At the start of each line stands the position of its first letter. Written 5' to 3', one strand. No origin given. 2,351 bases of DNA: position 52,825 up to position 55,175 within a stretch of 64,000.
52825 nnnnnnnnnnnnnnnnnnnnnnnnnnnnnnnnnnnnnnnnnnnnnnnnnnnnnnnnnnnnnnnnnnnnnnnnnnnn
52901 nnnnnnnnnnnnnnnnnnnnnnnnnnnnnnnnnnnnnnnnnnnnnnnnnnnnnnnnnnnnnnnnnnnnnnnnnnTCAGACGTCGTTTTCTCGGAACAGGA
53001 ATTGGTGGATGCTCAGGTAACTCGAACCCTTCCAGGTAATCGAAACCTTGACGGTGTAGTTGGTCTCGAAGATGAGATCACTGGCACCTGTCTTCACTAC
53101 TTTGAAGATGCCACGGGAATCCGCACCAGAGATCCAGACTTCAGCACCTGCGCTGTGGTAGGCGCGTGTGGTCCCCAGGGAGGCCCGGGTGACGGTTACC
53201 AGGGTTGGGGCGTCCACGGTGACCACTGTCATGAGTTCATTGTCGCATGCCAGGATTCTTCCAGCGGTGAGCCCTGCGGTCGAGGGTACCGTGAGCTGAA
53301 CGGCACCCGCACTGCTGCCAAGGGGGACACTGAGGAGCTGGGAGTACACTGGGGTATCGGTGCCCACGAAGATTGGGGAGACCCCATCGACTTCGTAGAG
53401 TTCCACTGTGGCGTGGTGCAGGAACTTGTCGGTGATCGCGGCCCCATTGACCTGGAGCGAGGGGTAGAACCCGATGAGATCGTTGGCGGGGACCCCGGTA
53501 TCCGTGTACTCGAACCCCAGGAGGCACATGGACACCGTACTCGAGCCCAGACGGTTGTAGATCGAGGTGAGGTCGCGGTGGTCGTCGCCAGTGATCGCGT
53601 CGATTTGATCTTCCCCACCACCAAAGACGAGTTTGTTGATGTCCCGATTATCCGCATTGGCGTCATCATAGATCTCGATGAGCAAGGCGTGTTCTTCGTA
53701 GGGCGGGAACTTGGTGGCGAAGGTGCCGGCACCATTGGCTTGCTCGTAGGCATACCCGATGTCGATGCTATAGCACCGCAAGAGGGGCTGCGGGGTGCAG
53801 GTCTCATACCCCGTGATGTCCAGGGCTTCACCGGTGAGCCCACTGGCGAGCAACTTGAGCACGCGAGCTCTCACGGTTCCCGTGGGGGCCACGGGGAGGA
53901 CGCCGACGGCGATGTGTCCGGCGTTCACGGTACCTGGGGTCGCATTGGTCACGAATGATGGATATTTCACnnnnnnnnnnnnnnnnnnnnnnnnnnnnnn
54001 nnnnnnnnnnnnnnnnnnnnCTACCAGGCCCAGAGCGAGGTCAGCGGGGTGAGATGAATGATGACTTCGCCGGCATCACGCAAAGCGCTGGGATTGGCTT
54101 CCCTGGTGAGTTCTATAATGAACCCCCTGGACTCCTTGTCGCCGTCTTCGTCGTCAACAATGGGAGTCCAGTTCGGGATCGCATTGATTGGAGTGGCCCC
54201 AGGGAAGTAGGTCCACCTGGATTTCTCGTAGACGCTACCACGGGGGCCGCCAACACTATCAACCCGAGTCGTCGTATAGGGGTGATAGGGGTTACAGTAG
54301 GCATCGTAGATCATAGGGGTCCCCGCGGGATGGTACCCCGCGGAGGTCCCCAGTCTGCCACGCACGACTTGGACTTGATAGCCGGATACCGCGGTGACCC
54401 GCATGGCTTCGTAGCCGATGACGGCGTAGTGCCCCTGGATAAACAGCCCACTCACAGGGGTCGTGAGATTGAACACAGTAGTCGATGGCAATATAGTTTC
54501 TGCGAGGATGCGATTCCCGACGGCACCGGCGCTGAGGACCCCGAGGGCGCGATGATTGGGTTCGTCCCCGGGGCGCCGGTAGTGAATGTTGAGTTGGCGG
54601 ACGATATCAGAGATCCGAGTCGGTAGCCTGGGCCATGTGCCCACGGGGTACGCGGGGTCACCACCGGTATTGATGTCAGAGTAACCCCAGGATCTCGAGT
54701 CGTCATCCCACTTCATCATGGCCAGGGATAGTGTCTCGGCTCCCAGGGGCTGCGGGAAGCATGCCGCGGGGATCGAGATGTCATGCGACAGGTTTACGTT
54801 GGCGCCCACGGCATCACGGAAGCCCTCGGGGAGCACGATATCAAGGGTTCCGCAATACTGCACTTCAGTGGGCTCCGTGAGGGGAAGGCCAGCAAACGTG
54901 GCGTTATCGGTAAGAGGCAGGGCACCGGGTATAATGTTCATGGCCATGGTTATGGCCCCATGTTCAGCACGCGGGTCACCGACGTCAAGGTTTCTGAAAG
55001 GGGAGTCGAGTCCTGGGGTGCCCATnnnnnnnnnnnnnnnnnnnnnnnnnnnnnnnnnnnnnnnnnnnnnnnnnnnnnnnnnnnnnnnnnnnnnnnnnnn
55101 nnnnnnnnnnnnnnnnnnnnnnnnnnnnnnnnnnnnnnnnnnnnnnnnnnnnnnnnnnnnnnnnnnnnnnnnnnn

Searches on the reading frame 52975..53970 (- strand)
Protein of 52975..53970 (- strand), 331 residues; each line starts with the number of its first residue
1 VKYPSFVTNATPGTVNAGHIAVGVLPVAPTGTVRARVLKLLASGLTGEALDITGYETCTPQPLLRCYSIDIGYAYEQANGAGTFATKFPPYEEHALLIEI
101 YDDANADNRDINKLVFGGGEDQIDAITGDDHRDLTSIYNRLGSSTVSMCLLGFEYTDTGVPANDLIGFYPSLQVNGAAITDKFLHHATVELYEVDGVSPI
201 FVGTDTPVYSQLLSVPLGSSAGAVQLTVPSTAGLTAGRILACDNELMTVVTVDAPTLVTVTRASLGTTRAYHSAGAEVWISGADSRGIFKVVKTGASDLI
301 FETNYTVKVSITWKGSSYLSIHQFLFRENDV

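Call 11: search_protein_families(library=phrogs, proteins=[window:52975-53970:-], max_evalue=0.001)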
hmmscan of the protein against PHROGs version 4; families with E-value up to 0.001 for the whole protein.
window:52975-53970:- (331 aa): 3 families
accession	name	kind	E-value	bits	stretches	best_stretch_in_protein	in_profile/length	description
phrog_1101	-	tail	1.5e-07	30.7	1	213-281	559-631/1405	tail protein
phrog_9851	-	tail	1.5e-05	24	1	219-322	808-908/1092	tail fiber protein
phrog_7578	-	unknown function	0.00047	20.2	1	212-281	27-100/300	-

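Call 48: search_protein_families(library=pfam, proteins=[window:52975-53970:-], max_evalue=0.01)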
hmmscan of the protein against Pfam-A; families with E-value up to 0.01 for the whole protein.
window:52975-53970:- (331 aa): 0 families

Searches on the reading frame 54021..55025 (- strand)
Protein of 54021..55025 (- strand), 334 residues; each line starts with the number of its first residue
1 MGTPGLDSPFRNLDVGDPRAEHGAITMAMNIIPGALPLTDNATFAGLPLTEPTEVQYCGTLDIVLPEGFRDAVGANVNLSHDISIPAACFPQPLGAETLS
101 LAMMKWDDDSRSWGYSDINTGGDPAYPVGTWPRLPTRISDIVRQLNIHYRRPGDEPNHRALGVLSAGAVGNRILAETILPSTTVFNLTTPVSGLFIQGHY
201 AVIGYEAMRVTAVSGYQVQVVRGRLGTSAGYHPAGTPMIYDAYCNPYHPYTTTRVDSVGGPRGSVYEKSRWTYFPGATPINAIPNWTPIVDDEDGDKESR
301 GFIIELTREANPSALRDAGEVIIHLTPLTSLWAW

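Call 11: search_protein_families(library=phrogs, proteins=[window:54021-55025:-], max_evalue=0.001)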
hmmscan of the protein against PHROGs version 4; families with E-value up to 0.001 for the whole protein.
window:54021-55025:- (334 aa): 1 family
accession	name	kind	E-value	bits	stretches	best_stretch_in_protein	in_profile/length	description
phrog_1101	-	tail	8.8e-05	21.5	1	196-238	584-628/1405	tail protein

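Call 48: search_protein_families(library=pfam, proteins=[window:54021-55025:-], max_evalue=0.01)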
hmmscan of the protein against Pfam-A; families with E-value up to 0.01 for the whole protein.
window:54021-55025:- (334 aa): 0 families
